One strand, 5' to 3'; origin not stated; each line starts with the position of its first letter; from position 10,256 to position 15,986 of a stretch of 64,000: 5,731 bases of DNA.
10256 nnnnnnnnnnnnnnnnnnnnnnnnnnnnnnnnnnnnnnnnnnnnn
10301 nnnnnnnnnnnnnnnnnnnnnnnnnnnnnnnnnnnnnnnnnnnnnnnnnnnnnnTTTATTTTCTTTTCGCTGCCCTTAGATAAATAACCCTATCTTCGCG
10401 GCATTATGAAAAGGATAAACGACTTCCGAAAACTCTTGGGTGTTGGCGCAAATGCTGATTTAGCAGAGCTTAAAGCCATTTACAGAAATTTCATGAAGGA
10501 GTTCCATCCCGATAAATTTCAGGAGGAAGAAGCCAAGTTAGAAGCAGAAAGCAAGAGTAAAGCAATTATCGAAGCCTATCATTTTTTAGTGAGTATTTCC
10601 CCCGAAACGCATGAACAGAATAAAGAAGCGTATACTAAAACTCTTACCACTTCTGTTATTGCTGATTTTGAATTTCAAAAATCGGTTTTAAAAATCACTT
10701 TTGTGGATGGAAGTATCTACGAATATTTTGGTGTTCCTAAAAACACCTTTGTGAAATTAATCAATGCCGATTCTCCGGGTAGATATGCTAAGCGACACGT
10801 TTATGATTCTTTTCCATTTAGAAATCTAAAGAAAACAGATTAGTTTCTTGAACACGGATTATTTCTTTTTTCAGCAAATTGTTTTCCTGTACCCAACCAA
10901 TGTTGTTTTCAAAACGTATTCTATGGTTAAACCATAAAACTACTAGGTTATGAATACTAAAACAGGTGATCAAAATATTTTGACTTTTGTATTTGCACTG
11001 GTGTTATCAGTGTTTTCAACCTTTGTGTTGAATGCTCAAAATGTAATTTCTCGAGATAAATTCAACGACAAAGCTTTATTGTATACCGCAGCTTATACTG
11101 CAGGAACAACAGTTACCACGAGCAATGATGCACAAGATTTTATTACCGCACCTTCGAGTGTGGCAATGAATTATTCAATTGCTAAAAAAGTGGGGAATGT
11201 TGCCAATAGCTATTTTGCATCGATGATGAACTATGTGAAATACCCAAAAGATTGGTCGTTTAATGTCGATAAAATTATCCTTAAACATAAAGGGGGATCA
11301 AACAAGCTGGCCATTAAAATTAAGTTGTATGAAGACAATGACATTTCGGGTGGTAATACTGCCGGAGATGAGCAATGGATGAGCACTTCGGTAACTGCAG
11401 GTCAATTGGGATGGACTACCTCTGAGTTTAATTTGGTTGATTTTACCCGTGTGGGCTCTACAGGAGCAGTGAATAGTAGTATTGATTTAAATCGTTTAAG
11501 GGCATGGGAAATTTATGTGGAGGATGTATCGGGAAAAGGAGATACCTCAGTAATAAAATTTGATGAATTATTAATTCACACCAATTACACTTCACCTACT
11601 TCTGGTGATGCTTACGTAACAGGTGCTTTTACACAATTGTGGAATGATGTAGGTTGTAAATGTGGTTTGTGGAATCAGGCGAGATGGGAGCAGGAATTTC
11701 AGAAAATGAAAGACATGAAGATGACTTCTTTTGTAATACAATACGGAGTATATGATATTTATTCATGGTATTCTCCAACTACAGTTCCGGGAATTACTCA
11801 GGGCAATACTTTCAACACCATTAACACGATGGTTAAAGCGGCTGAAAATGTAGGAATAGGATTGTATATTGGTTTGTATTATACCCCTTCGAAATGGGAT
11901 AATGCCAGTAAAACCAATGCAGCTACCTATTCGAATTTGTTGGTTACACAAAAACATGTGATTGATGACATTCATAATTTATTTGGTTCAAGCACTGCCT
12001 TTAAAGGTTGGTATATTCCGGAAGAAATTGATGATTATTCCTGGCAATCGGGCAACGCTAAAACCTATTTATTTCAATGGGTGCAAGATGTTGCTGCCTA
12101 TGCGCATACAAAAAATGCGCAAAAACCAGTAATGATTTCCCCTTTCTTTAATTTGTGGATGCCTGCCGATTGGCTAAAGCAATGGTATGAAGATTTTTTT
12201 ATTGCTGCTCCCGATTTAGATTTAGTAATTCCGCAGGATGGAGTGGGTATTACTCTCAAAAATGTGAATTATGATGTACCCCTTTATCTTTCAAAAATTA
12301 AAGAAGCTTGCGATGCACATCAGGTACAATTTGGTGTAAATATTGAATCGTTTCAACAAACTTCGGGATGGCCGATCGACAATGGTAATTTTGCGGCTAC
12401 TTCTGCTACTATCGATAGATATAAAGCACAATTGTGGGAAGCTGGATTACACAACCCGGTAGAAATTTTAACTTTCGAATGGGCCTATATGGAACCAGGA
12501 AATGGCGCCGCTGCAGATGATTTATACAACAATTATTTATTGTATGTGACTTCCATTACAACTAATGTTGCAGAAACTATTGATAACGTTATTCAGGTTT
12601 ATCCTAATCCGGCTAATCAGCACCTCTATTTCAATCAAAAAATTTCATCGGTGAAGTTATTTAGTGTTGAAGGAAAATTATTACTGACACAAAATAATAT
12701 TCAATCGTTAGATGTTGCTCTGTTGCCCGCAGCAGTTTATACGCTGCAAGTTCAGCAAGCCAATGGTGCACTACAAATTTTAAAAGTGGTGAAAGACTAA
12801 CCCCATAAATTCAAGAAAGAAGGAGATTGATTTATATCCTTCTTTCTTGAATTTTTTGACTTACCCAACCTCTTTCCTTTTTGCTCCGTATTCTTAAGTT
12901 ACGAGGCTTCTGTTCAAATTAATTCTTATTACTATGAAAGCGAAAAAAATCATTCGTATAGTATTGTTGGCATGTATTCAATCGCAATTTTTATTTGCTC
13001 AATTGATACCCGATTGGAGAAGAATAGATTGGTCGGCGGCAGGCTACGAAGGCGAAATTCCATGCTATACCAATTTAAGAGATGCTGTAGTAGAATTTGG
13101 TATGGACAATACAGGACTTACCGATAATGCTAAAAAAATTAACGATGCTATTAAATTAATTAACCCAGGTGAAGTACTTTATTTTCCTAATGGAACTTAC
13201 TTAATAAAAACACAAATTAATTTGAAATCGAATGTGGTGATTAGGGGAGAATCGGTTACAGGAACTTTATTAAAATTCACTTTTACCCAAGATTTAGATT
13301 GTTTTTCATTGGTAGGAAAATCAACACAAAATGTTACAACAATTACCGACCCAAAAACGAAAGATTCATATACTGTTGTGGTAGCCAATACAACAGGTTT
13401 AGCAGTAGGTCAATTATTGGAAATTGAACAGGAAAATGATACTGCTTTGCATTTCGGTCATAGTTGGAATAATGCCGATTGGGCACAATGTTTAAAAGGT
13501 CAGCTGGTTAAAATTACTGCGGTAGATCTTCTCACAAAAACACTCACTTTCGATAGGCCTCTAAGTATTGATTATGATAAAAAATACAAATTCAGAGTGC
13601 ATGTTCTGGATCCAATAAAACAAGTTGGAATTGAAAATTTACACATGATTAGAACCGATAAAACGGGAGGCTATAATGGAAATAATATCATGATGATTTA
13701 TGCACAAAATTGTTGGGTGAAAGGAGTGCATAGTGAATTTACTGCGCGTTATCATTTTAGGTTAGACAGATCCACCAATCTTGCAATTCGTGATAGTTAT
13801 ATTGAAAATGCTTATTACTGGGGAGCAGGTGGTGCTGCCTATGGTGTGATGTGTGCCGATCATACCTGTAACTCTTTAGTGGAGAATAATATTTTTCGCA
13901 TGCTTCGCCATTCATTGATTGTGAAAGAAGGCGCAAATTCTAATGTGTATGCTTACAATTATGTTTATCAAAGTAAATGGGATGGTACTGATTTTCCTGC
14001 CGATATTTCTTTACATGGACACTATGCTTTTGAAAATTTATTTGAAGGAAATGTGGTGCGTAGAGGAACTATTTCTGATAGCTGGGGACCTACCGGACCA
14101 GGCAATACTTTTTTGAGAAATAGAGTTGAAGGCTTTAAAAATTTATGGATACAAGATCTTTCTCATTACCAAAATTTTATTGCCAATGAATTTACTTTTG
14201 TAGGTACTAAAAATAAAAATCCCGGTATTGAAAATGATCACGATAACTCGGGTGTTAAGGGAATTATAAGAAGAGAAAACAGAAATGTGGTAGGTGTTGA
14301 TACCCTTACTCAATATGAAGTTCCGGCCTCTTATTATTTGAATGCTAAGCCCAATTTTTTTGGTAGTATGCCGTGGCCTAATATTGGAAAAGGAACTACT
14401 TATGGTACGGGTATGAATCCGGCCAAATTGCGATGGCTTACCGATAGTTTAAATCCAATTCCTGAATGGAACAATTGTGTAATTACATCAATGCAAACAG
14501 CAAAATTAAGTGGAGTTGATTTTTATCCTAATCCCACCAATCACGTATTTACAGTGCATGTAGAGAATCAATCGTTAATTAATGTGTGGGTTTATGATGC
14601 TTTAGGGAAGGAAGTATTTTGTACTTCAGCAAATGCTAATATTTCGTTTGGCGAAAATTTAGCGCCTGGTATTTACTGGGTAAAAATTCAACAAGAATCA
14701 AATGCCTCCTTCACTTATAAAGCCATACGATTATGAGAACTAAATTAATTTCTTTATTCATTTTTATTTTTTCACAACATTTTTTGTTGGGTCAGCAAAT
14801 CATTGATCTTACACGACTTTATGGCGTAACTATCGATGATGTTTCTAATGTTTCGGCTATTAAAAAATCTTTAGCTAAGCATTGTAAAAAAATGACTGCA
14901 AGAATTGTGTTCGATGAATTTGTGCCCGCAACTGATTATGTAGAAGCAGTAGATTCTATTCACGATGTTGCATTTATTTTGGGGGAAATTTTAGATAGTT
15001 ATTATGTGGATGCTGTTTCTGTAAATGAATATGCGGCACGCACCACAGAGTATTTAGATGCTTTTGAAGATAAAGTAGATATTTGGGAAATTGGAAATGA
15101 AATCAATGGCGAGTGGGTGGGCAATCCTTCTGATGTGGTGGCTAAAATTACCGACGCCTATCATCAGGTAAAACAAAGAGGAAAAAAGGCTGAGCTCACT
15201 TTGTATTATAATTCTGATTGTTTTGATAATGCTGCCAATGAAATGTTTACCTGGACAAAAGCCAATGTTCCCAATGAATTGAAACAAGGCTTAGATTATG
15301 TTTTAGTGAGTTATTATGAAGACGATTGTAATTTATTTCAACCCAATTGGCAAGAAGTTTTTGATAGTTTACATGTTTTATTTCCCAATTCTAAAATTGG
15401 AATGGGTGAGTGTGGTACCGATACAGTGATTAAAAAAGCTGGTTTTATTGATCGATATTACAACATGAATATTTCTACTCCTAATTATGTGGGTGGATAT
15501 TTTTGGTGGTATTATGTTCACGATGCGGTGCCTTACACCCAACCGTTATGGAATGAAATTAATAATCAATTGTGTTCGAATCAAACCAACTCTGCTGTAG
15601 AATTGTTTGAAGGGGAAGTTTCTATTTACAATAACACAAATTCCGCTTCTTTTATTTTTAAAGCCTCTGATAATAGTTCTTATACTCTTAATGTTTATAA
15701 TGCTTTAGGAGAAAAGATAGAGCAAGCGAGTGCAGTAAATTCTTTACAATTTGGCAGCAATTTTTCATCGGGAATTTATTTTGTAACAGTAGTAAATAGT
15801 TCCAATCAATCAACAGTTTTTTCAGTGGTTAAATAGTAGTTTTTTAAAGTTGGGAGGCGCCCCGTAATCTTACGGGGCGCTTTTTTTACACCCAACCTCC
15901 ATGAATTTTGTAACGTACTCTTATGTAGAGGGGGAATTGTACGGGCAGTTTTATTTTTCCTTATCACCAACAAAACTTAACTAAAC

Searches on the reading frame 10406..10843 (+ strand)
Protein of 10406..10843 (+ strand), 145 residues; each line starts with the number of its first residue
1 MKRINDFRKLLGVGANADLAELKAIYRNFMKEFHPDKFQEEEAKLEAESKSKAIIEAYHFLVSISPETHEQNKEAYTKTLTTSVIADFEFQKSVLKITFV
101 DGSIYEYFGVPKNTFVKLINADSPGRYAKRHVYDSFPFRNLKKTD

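Call 77: search_protein_families(library=pfam, proteins=[window:10406-10843:+], max_evalue=0.0001)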
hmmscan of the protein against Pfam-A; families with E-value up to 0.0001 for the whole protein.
window:10406-10843:+ (145 aa): 2 families
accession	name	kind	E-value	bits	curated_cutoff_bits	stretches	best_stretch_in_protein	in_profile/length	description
PF13619.11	KTSC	-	2.3e-16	59.7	25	1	86-136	6-58/58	KTSC domain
PF00226.36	DnaJ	-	4.1e-10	40.1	27.8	1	9-62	4-54/63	DnaJ domain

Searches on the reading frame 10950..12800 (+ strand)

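Call 22: search_protein_families(library=pfam, proteins=[window:10950-12800:+], max_evalue=0.001)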
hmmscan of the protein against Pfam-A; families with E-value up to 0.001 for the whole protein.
window:10950-12800:+ (616 aa): 2 families
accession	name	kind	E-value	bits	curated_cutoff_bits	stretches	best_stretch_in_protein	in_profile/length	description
PF14488.12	DUF4434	-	1.5e-38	133.4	30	1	223-510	1-271/283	Domain of unknown function (DUF4434)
PF18962.6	Por_Secre_tail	-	1.1e-07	32.4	27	1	550-608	1-69/75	Secretion system C-terminal sorting domain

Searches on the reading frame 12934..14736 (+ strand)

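Call 22: search_protein_families(library=pfam, proteins=[window:12934-14736:+], max_evalue=0.001)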
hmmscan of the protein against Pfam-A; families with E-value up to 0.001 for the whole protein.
window:12934-14736:+ (600 aa): 2 families
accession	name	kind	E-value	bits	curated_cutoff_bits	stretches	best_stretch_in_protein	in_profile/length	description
PF12708.12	Pect-lyase_RHGA_epim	-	7.9e-13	49.1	27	1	52-117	4-72/213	Rhamnogalacturonase A/epimerase, pectate lyase-like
PF18962.6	Por_Secre_tail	-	7.8e-10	39.3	27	1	531-593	2-70/75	Secretion system C-terminal sorting domain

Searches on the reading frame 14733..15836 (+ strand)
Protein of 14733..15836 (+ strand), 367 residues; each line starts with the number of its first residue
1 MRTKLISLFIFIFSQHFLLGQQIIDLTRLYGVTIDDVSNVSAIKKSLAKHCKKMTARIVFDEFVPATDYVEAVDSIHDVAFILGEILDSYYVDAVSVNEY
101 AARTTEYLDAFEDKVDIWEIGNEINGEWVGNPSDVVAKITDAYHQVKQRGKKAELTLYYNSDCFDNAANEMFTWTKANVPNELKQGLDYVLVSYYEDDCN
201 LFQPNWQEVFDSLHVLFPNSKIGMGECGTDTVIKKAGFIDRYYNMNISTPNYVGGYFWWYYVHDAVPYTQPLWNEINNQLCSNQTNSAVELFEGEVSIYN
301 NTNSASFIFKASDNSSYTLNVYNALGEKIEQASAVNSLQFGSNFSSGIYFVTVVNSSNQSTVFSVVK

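Call 22: search_protein_families(library=pfam, proteins=[window:14733-15836:+], max_evalue=0.001)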
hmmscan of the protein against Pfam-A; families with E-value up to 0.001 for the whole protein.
window:14733-15836:+ (367 aa): 1 family
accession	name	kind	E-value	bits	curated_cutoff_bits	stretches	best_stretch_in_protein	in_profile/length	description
PF18962.6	Por_Secre_tail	-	7.3e-05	23.4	27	1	307-361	11-70/75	Secretion system C-terminal sorting domain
